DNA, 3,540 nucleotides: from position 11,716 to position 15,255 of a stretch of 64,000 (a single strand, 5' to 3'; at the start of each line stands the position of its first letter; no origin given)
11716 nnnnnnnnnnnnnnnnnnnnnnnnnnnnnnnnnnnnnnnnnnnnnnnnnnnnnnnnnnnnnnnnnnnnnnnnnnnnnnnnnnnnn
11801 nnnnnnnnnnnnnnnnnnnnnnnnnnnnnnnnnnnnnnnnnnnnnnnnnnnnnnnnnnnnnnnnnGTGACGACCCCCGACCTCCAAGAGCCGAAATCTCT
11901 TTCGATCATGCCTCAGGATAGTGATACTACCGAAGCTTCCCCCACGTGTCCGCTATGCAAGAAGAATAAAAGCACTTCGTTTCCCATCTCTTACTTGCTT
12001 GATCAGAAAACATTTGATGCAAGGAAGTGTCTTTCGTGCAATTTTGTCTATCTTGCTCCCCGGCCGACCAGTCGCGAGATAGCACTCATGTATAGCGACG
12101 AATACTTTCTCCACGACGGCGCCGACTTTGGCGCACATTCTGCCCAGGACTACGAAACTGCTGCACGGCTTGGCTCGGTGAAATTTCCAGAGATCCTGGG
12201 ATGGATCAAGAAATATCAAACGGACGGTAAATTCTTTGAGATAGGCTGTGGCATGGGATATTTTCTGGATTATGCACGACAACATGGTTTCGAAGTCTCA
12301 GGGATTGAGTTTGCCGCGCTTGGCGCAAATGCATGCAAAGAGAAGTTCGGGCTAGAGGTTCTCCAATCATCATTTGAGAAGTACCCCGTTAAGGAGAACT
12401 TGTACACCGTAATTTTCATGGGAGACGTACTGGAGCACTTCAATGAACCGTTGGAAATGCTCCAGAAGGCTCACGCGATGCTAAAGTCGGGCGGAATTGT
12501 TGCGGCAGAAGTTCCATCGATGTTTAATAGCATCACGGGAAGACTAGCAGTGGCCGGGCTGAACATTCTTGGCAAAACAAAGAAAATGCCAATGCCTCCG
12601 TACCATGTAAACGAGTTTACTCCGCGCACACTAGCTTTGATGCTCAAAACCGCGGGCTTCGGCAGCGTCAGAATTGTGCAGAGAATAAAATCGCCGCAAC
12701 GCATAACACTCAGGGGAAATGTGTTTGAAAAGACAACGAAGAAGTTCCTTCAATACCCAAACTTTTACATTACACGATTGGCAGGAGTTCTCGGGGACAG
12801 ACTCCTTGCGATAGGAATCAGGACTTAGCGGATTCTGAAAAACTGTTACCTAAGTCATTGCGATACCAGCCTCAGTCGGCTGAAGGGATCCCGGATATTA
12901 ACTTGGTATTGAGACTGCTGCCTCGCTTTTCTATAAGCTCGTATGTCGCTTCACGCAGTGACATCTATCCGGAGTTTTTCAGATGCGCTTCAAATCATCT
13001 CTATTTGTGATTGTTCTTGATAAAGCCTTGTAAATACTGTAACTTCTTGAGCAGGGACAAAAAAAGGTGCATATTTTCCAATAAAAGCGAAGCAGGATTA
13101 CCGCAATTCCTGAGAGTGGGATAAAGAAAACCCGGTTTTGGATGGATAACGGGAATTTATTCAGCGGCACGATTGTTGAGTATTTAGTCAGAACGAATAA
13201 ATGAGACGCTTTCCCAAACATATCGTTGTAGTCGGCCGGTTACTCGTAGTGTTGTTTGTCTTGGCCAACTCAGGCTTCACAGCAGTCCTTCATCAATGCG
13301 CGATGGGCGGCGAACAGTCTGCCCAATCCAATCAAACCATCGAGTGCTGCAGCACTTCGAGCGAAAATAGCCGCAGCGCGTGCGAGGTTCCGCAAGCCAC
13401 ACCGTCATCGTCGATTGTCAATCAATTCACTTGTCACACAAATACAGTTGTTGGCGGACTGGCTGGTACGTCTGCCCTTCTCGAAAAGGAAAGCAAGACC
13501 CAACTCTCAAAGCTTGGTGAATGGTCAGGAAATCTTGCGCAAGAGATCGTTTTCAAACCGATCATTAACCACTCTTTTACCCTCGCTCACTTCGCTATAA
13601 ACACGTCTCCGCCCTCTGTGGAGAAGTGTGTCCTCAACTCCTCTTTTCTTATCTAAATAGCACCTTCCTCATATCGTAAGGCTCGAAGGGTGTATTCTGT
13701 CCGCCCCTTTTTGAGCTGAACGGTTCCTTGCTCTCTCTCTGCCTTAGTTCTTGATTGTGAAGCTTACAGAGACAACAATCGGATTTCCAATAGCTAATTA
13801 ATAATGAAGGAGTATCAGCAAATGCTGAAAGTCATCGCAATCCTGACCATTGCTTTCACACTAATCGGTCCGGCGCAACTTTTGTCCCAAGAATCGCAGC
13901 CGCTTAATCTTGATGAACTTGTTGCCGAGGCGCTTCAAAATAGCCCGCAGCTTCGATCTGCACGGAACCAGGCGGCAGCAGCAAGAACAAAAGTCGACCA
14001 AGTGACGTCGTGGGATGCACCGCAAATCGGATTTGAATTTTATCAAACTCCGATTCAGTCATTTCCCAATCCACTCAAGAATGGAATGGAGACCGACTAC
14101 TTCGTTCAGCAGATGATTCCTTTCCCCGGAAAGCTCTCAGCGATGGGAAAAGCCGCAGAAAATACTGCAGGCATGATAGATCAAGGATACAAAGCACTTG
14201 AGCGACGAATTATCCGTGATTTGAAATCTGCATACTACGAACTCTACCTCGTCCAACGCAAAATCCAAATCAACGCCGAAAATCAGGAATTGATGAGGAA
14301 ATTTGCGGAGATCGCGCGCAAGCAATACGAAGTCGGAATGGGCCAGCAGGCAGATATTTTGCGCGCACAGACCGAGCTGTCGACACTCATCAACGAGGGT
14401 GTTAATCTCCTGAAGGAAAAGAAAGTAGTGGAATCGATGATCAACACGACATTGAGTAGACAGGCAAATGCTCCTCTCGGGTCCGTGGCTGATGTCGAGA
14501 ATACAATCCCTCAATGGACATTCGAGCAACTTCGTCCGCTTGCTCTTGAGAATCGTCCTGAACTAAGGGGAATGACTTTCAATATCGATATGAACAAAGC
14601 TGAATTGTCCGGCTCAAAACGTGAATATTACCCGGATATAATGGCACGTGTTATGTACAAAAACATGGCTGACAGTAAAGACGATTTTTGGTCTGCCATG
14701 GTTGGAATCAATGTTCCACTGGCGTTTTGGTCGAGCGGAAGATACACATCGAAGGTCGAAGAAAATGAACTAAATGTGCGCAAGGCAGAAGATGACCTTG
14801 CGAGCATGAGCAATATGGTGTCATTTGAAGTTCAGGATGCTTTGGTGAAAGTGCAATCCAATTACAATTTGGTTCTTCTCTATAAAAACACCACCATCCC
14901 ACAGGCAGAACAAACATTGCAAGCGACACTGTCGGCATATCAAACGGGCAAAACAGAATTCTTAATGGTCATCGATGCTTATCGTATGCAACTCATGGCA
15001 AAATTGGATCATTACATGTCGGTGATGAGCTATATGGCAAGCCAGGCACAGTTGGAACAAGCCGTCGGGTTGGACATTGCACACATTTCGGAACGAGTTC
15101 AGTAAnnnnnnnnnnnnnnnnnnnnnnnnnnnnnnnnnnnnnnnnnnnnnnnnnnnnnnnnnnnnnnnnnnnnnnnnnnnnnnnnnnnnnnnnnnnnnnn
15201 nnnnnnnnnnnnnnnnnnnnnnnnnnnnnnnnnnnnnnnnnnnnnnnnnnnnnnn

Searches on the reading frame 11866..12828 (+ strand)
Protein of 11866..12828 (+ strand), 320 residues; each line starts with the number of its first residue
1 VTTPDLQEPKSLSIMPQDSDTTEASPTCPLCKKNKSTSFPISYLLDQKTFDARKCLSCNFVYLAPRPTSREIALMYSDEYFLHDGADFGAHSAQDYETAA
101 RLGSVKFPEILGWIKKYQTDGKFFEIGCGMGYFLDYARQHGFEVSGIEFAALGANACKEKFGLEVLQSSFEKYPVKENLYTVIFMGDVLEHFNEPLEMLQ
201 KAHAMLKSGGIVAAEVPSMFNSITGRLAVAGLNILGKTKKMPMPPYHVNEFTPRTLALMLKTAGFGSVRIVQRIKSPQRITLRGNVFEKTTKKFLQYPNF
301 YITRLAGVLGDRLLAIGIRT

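Call 10: search_protein_families(library=pfam, proteins=[window:11866-12828:+], max_evalue=0.001)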
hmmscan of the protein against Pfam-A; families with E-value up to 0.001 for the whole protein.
window:11866-12828:+ (320 aa): 6 families
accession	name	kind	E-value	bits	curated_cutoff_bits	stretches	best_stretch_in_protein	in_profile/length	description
PF13489.12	Methyltransf_23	-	3.7e-18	66.2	27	1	118-265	21-159/164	Methyltransferase domain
PF08241.18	Methyltransf_11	-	1.9e-13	51.3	21.2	1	125-213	2-94/95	Methyltransferase domain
PF13649.12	Methyltransf_25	-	2.4e-10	41.4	27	1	125-210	3-97/97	Methyltransferase domain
PF08242.18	Methyltransf_12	-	4.1e-10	40.7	30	1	125-211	2-97/98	Methyltransferase domain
PF13847.12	Methyltransf_31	-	1.7e-05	25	27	1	122-218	6-113/145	Methyltransferase domain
PF07021.18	MetW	-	0.00022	21.4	21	1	119-248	13-140/193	Methionine biosynthesis protein MetW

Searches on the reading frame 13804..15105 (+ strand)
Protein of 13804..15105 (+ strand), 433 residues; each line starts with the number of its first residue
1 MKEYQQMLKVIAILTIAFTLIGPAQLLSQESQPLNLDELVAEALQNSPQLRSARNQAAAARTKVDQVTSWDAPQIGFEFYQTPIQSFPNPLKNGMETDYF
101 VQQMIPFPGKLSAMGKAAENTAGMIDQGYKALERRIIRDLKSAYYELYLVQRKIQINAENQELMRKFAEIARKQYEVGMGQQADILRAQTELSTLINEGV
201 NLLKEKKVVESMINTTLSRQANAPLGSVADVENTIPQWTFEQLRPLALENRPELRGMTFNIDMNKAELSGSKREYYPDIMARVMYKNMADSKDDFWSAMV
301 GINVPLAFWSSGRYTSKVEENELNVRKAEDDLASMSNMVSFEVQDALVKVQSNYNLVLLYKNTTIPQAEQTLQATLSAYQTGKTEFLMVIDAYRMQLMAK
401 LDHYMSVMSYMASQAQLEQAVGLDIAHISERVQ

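Call 10: search_protein_families(library=pfam, proteins=[window:13804-15105:+], max_evalue=0.001)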
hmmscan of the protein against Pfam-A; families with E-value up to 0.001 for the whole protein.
window:13804-15105:+ (433 aa): 1 family
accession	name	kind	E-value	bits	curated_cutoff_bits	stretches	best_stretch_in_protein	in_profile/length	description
PF02321.23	OEP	-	1e-44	153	22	2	240-422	1-187/187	Outer membrane efflux protein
